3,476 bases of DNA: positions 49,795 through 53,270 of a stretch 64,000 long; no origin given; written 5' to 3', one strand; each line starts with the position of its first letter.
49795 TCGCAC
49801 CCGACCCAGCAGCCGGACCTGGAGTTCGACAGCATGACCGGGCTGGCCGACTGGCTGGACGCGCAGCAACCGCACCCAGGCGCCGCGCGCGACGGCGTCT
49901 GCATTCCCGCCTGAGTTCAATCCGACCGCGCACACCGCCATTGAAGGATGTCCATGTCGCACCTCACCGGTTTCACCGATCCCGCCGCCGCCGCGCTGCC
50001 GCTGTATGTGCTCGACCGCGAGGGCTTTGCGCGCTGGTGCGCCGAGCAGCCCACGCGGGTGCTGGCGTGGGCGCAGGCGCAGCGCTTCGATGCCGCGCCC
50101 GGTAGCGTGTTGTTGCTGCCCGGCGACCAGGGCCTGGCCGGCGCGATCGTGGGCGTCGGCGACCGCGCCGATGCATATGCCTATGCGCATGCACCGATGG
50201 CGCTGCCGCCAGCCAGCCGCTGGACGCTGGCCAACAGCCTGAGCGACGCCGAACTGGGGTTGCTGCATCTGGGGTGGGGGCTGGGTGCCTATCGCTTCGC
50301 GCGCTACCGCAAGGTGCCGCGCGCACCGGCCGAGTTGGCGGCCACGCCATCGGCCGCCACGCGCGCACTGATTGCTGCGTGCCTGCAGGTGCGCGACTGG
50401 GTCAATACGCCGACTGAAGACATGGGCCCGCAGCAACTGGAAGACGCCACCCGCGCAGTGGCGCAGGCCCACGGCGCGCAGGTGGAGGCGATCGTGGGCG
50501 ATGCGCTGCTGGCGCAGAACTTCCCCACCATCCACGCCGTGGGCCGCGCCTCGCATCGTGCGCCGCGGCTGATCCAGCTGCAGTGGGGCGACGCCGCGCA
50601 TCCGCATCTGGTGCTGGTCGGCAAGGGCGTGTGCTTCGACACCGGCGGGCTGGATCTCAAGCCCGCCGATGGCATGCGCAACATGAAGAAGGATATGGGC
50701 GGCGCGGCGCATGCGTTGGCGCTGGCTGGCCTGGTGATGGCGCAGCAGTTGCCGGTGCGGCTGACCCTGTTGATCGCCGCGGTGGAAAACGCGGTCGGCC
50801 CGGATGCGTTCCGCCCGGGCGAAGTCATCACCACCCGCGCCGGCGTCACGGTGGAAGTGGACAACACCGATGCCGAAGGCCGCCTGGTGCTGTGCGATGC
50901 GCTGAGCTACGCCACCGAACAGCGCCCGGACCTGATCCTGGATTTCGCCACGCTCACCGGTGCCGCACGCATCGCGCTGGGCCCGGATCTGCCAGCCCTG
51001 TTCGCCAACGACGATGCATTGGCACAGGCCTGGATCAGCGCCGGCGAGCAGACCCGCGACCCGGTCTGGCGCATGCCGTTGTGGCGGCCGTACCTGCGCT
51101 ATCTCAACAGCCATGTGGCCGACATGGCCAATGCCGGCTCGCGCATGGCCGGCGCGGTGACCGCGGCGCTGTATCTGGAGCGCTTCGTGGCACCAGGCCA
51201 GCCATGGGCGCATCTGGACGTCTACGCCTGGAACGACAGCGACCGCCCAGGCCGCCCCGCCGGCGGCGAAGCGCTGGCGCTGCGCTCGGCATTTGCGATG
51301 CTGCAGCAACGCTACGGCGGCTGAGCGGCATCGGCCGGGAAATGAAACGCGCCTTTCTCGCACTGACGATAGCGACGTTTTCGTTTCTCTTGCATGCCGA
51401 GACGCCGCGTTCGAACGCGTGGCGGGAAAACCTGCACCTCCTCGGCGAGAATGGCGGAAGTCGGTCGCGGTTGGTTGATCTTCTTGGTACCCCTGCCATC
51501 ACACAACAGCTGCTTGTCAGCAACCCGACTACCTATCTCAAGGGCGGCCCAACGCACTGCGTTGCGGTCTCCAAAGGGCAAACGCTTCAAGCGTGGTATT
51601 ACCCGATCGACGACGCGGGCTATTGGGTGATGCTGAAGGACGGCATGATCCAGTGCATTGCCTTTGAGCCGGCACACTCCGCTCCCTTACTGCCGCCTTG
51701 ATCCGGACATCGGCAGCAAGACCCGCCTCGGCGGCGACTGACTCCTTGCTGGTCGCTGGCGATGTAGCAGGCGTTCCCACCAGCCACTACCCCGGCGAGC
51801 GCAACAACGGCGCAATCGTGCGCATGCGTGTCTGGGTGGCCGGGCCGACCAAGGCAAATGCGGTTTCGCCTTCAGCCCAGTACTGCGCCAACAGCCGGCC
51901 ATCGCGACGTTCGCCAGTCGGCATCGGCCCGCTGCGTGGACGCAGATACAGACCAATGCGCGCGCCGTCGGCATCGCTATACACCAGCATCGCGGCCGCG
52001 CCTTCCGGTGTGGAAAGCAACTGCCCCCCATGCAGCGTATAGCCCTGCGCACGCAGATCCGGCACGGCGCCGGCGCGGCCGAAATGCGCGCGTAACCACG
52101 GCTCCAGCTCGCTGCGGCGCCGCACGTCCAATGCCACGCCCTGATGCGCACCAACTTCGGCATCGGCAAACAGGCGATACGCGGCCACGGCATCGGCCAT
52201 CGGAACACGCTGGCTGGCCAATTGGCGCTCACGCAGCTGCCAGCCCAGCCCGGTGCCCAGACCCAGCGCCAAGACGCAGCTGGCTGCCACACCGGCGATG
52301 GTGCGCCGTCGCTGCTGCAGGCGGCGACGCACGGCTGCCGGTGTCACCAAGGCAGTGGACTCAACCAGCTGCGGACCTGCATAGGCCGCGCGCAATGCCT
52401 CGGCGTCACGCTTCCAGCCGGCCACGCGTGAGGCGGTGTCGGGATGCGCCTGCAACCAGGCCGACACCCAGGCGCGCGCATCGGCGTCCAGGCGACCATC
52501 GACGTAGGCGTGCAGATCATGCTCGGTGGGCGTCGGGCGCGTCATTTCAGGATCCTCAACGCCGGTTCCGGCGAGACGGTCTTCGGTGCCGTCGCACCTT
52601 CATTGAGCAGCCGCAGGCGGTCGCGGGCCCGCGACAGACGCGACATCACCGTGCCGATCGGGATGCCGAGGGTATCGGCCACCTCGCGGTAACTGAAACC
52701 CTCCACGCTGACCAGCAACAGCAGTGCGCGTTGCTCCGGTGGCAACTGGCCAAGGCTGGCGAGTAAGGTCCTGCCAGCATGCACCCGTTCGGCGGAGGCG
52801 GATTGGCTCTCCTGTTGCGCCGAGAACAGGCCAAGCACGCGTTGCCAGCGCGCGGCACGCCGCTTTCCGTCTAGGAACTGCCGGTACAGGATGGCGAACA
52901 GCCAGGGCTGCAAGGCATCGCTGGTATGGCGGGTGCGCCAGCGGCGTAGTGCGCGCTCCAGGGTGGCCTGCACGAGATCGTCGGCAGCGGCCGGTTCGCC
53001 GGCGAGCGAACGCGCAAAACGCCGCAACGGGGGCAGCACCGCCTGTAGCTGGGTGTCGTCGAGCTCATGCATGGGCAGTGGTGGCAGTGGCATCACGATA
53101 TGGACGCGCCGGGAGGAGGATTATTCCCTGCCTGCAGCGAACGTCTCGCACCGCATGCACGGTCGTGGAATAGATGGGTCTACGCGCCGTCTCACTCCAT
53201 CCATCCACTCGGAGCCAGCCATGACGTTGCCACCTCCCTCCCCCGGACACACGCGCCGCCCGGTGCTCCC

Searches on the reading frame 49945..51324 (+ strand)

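Call 59: search_protein_families(library=pfam, proteins=[window:49945-51324:+], max_evalue=0.0001)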
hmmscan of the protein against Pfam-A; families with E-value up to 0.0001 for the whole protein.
window:49945-51324:+ (459 aa): 2 families
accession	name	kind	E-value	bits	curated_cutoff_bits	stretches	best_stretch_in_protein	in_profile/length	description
PF00883.26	Peptidase_M17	-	1.4e-104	350.2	25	1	149-433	3-292/310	Cytosol aminopeptidase family, catalytic domain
PF21337.3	Peptidase_M17_N_1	-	7.2e-20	71.7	27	1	19-132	2-116/118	M17 aminopeptidase, N-terminal domain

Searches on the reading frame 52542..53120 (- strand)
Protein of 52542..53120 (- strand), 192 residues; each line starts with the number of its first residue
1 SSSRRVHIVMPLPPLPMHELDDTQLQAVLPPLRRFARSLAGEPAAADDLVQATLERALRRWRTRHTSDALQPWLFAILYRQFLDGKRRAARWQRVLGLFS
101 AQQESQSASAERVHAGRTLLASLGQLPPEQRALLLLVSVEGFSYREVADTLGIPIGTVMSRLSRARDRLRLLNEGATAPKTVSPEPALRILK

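Call 59: search_protein_families(library=pfam, proteins=[window:52542-53120:-], max_evalue=0.0001)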
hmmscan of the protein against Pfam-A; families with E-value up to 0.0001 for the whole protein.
window:52542-53120:- (192 aa): 6 families
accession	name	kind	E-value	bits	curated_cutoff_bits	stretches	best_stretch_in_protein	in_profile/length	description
PF08281.18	Sigma70_r4_2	-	2.8e-17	62.5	25.7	1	119-169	4-54/54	Sigma-70, region 4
PF22029.2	PhyR_sigma2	-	3.6e-15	56.2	27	1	26-78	2-54/55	Sigma2 domain of PhyR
PF04545.22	Sigma70_r4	-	5.1e-12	45.6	24.1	1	123-170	2-49/50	Sigma-70, region 4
PF04542.20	Sigma70_r2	-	4.9e-11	42.7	24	1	26-91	3-70/71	Sigma-70 region 2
PF22233.2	PhyR_sigma-like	-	3.1e-06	27.3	27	1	123-158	1-36/50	Response regulator PhyR, sigma-like domain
PF07638.17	Sigma70_ECF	-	1.8e-05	25.2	21.1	1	26-169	24-179/185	ECF sigma factor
